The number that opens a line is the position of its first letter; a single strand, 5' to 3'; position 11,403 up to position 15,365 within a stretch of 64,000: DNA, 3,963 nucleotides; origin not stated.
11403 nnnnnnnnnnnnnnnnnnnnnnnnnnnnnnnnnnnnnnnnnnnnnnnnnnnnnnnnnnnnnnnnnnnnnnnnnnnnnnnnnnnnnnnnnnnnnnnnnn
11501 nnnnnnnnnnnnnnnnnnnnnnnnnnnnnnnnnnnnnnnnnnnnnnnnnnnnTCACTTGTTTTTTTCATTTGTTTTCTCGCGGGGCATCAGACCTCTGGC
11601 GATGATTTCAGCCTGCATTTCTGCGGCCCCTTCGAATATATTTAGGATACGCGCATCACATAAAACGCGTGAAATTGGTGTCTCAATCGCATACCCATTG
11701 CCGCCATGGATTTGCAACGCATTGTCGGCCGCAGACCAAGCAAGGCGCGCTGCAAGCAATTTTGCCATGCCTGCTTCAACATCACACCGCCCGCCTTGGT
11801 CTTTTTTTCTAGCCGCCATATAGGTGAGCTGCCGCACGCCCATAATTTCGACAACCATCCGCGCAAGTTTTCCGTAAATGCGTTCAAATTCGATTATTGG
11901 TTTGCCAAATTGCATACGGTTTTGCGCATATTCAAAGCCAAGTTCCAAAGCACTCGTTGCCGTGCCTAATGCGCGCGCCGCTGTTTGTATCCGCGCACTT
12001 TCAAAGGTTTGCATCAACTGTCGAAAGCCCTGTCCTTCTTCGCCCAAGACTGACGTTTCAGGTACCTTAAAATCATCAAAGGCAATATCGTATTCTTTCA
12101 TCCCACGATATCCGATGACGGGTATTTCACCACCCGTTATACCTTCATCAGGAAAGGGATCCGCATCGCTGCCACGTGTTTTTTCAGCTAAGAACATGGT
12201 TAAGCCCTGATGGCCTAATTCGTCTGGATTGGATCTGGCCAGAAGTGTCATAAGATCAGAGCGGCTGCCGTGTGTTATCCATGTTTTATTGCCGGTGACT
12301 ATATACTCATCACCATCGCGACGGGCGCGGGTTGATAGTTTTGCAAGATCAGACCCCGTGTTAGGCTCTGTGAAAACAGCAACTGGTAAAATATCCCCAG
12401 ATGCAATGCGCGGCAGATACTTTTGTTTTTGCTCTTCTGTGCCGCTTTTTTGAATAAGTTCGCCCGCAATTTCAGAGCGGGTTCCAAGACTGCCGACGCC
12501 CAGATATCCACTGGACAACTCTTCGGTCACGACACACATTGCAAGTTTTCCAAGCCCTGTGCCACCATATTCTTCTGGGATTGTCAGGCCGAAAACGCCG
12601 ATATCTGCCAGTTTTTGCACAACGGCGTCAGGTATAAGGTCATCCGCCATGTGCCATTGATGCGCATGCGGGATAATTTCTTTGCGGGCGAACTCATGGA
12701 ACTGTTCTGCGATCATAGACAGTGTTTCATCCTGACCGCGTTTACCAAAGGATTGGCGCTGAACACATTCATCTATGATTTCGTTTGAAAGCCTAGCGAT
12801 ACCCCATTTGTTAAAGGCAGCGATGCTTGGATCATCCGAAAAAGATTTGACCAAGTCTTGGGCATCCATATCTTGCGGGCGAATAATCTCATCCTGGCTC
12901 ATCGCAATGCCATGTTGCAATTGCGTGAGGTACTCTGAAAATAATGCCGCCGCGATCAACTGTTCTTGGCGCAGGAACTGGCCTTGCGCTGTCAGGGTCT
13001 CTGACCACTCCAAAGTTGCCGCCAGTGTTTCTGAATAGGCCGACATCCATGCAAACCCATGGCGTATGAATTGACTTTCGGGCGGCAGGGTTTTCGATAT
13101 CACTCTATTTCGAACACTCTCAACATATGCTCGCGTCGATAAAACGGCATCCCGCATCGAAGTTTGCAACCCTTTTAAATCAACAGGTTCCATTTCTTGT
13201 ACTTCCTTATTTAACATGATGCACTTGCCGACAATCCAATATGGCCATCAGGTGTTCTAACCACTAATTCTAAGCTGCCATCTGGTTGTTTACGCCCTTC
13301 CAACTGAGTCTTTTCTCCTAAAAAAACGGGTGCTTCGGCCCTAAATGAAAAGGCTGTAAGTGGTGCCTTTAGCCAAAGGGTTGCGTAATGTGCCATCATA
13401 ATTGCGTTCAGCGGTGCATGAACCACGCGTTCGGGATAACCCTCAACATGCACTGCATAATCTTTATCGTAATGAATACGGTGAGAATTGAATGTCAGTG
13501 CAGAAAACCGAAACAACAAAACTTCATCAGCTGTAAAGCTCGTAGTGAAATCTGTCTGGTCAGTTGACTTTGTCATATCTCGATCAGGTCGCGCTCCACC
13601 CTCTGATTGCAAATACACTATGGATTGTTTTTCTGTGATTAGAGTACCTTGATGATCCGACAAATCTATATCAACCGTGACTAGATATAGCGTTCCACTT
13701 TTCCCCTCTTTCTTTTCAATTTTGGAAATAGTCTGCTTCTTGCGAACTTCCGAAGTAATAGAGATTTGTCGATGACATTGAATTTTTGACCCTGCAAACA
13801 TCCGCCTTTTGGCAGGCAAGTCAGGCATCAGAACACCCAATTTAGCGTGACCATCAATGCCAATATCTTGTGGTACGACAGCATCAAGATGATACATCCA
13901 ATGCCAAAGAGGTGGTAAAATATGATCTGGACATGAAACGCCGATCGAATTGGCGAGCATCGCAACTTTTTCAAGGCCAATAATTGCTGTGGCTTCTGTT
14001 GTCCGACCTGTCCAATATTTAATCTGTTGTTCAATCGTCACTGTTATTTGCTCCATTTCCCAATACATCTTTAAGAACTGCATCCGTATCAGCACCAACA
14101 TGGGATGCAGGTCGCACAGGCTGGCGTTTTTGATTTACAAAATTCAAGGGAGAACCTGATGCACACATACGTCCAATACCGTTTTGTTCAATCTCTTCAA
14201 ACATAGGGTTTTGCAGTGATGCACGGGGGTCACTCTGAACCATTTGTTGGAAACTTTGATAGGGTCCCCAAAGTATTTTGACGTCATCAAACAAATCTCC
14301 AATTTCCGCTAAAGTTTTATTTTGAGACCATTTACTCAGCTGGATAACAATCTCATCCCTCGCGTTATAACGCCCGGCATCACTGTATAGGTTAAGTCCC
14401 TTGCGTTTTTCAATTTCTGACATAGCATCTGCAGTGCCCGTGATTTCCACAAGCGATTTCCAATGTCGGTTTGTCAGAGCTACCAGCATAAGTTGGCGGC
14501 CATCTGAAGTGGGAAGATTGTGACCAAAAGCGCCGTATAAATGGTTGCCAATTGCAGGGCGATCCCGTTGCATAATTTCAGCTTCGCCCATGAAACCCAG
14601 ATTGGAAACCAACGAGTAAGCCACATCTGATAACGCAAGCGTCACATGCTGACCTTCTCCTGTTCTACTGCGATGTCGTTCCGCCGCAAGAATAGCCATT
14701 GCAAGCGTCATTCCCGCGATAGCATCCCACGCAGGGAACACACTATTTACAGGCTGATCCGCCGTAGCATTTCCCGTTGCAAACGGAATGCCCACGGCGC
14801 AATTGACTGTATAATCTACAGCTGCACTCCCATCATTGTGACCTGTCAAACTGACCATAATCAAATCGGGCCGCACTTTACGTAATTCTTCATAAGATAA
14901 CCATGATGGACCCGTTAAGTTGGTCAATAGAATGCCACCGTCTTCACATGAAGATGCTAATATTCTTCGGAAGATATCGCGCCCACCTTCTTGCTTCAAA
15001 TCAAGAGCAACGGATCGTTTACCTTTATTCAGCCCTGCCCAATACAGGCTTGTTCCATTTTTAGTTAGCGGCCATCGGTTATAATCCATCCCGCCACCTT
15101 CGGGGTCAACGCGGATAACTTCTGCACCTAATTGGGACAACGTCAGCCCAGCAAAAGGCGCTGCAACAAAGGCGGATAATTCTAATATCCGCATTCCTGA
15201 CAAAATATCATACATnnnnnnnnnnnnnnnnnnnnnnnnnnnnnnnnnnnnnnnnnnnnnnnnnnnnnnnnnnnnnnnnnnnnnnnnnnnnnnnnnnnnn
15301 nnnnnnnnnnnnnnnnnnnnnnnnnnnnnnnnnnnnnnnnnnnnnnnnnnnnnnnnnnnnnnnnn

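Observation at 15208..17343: Family III CoA-transferase fused to a flavin reductase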

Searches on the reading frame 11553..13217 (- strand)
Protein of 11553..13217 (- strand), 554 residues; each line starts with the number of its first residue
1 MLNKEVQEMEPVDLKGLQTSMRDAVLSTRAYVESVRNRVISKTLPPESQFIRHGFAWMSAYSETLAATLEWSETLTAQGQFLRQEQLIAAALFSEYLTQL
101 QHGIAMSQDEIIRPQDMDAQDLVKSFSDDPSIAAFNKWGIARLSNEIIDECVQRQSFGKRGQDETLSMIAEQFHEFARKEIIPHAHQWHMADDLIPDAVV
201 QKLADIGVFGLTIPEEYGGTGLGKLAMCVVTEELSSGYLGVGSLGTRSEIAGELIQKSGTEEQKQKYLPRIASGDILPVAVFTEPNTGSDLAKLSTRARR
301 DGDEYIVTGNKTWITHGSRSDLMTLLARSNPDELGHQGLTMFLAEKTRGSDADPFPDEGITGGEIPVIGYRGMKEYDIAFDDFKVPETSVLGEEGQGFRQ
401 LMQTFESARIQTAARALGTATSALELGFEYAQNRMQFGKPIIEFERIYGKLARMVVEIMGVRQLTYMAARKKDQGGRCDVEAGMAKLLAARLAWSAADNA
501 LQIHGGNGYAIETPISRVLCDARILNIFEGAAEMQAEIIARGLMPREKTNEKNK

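Call 10: search_protein_families(library=pfam, proteins=[window:11553-13217:-], max_evalue=0.0001)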
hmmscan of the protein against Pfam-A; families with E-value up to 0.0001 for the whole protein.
window:11553-13217:- (554 aa): 4 families
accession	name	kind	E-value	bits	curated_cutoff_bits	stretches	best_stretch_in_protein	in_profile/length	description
PF00441.29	Acyl-CoA_dh_1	-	2.1e-43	148.5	22.4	1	395-543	1-149/150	Acyl-CoA dehydrogenase, C-terminal domain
PF02771.21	Acyl-CoA_dh_N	-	3.2e-33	114.9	22.9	1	164-275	2-113/113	Acyl-CoA dehydrogenase, N-terminal domain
PF02770.24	Acyl-CoA_dh_M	-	4.8e-19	68.8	33.3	1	282-382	4-96/97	Acyl-CoA dehydrogenase, middle domain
PF08028.16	Acyl-CoA_dh_2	-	3e-15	57.1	22.7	1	412-530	3-131/134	Acyl-CoA dehydrogenase, C-terminal domain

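Call 35: search_protein_families(library=ncbifam, proteins=[window:11553-13217:-], max_evalue=1e-10)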
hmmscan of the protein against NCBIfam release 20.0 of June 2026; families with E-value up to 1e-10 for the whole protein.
window:11553-13217:- (554 aa): 21 families
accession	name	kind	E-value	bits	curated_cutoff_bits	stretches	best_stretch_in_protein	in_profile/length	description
NF042972.1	AcrlCoAredClosAcrC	equivalog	3.5e-85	286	640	1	167-543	10-376/378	acryloyl-CoA reductase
NF042439.1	SulpropCoADesulf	equivalog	9.6e-72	241.8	600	1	173-545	4-372/379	3-sulfinopropanoyl-CoA desulfinase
NF045552.1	GlutCoADH_Des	equivalog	5.5e-70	236.5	470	1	165-544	8-380/387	glutaryl-CoA dehydrogenase Acd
NF008997.0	PRK12341.1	equivalog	3.4e-62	210.7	537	1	190-543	33-376/382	acyl-CoA dehydrogenase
NF043006.1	CyhCrbnylCoADH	equivalog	4.1e-61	207.1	650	1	163-545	5-377/380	cyclohexane-1-carbonyl-CoA dehydrogenase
NF058590.1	AcCoDHFadEBacil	equivalog_domain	1e-59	202.6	600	1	161-544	20-411/586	acyl-CoA dehydrogenase FadE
TIGR03207.1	cyc_hxne_CoA_dh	equivalog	6.6e-56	189.6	575.35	1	164-541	3-369/372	cyclohexanecarboxyl-CoA dehydrogenase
NF045652.1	ProlPCPDhRedW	equivalog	1.8e-53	181.7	650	1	169-543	7-373/376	L-prolyl-[peptidyl-carrier protein] dehydrogenase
NF053553.1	prodigi_MBC_PigA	equivalog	8.1e-49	166.7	500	1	169-543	12-379/381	prodigiosin MBC biosynthesis dehydrogenase PigA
NF002885.1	PRK03354.1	equivalog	1.5e-48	165.8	540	1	167-542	10-372/378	crotonobetainyl-CoA dehydrogenase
NF052270.1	Staph_DH_FadE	equivalog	6.7e-41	140.3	600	1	257-543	119-393/400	acyl-CoA dehydrogenase FadE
NF007000.1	PRK09463.1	subfamily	1.8e-31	109.2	600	1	165-508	42-397/726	acyl-CoA dehydrogenase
TIGR03204.1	pimC_large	equivalog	4.4e-31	108.1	623.85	1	212-496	58-331/395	pimeloyl-CoA dehydrogenase large subunit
TIGR03203.1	pimD_small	equivalog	2.8e-29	102.4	652.7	1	197-518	40-351/378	pimeloyl-CoA dehydrogenase small subunit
NF009586.0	PRK13026.1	subfamily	5.5e-25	87.8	608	1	185-508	97-432/777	acyl-CoA dehydrogenase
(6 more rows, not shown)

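Call 98: search_solved_structures(query=window:11553-13217:-, max_evalue=1e-30)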
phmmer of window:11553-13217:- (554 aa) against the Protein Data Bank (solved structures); distinct sequences matched with E-value up to 1e-30: 70 (the best 60 are shown).
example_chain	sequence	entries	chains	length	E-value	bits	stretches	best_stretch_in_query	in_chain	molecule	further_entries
6es9_A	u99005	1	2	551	1.7e-179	600.9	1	44-544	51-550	Acyl-CoA dehydrogenase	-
4iv6_A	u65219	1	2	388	5.8e-85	289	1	168-546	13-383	Acyl-CoA dehydrogenase FadE3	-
8ciw_A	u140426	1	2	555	1.9e-83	284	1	155-544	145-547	(2S)-methylsuccinyl-CoA dehydrogenase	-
1ukw_A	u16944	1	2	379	2.9e-70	240.5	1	174-544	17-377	acyl-CoA dehydrogenase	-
5ol2_C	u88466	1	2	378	2.7e-69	237.3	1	167-543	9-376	Acyl-CoA dehydrogenase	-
7y0a_A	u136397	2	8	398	4.3e-68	233.3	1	164-545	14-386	Short-chain specific acyl-CoA dehydrogenase, mitochondrial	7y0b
8sgs_A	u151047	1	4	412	7.1e-68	232.6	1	164-544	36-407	Short-chain specific acyl-CoA dehydrogenase, mitochondrial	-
5lnx_A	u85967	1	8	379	1.2e-67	231.9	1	168-544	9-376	Acyl-CoA dehydrogenase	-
2vig_A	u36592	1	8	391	2.2e-67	231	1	164-545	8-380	SHORT-CHAIN SPECIFIC ACYL-COA DEHYDROGENASE,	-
1jqi_A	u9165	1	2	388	8.6e-65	222.5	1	164-544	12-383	short chain acyl-CoA dehydrogenase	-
4u83_A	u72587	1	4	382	1.8e-63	218.1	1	164-543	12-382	Acyl-CoA dehydrogenase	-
4kto_A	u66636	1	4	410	5.4e-62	213.2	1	167-545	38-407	isovaleryl-CoA dehydrogenase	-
1udy_A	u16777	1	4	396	8.1e-62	212.6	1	173-546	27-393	Acyl-CoA dehydrogenase, medium-chain specific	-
4m9a_A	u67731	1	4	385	9.2e-62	212.5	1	166-542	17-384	Acyl-CoA dehydrogenase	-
4n5f_A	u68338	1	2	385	1e-61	212.3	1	166-542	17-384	Putative acyl-CoA dehydrogenase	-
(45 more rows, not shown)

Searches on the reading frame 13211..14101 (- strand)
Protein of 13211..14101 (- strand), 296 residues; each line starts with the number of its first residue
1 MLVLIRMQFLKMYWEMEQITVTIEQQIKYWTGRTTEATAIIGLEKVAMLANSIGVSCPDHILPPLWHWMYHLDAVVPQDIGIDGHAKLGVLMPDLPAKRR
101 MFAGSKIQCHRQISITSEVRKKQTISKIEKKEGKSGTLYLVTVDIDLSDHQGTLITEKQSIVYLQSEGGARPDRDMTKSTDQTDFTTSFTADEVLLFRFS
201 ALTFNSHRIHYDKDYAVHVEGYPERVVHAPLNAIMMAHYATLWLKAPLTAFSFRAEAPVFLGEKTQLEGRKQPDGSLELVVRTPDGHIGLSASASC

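Call 3: search_protein_families(library=pfam, proteins=[window:13211-14101:-], max_evalue=0.01)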
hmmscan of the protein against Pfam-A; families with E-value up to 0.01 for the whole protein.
window:13211-14101:- (296 aa): 3 families
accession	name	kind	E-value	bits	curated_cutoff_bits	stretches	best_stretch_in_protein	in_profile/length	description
PF13452.11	FAS1_DH_region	-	5.9e-06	26.9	22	1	34-157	7-131/132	FAS1-like, dehydratase domain region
PF09363.15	XFP_C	-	0.0019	18.2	23.4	1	175-225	82-134/202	XFP C-terminal domain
PF01575.25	MaoC_dehydratas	-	0.0035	17.4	27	1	185-271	12-101/123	MaoC like domain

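Call 4: search_protein_families(library=ncbifam, proteins=[window:13211-14101:-], max_evalue=0.01)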
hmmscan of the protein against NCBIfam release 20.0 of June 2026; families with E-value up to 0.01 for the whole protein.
window:13211-14101:- (296 aa): 1 family
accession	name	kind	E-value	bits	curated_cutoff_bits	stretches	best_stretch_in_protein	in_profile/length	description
NF003617.0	PRK05261.1-2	subfamily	0.0026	15.7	1143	1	172-232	672-735/797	phosphoketolase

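Call 100: search_solved_structures(query=window:13211-14101:-, max_evalue=0.001)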
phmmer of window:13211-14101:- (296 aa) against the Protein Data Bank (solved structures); distinct sequences matched with E-value up to 0.001: 2.
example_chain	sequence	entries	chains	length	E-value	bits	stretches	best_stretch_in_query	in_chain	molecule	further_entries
8khg_A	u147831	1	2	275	2e-42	149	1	28-281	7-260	Itaconyl-CoA hydratase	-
8huc_A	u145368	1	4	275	2.7e-42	148.6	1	28-281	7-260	MaoC_dehydrat_N domain-containing protein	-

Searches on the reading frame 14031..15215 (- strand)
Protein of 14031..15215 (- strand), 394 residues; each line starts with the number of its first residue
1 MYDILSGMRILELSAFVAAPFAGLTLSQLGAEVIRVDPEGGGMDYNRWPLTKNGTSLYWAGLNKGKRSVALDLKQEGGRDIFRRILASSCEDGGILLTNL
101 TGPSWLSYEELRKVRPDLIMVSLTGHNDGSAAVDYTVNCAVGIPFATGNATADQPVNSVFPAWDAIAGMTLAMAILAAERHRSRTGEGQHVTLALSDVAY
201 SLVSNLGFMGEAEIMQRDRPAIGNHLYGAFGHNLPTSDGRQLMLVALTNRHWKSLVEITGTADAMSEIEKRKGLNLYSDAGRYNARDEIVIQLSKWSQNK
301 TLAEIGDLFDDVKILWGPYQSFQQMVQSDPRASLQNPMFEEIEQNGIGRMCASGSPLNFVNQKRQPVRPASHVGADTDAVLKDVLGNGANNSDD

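Call 3: search_protein_families(library=pfam, proteins=[window:14031-15215:-], max_evalue=0.01)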
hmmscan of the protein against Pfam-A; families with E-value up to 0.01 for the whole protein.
window:14031-15215:- (394 aa): 1 family
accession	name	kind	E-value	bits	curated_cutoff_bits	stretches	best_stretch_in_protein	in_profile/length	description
PF02515.22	CoA_transf_3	-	8.5e-62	209.8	23.3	1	5-377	1-366/366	CoA-transferase family III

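Call 4: search_protein_families(library=ncbifam, proteins=[window:14031-15215:-], max_evalue=0.01)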
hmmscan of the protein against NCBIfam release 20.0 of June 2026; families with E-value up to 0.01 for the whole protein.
window:14031-15215:- (394 aa): 7 families
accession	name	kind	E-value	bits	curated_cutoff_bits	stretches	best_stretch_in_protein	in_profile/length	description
TIGR04253.1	mesacon_CoA_iso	equivalog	3.6e-131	437.9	725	1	4-387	2-386/403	2-methylfumaryl-CoA isomerase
NF003809.0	PRK05398.1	subfamily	2.1e-33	115.5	442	2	3-200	3-205/416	formyl-CoA transferase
NF052585.1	SucGlutTfsCaiB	equivalog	1.4e-32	112.8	750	1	5-383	8-387/394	succinate--glutarate CoA-transferase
TIGR03253.1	oxalate_frc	equivalog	4.6e-31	107.9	504.2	2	4-203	3-207/416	formyl-CoA transferase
NF041294.1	Scnl_mescCoAtase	equivalog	1.3e-30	106.8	700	1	4-378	3-377/381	succinyl-CoA:mesaconate CoA-transferase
NF008511.0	PRK11430.1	equivalog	2.5e-20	72.9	522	1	6-205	11-214/381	CoA:oxalate CoA-transferase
NF002914.1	PRK03525.1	equivalog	1e-13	51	413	1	2-384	7-381/400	L-carnitine CoA-transferase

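Call 99: search_solved_structures(query=window:14031-15215:-, max_evalue=1e-20)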
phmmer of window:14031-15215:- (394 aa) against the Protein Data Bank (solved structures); distinct sequences matched with E-value up to 1e-20: 6.
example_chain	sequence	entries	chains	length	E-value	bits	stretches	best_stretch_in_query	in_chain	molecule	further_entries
8apq_A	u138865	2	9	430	3.1e-122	411.5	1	3-387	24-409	2-methylfumaryl-CoA isomerase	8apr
7xkg_A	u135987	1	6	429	1.1e-121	409.7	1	2-387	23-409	Acyl-CoA transferase/carnitine dehydratase-like protein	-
9br7_A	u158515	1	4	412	1.1e-24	90.3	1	5-385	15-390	Succinate--hydroxymethylglutarate CoA-transferase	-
9br6_A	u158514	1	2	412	1.5e-24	89.9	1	5-385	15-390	Succinate--hydroxymethylglutarate CoA-transferase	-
4ed9_A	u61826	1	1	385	4.6e-23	85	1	5-240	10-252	CAIB/BAIF family protein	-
10uh_A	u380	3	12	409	1.4e-22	83.4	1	5-208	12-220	Formyl-coenzyme a transferase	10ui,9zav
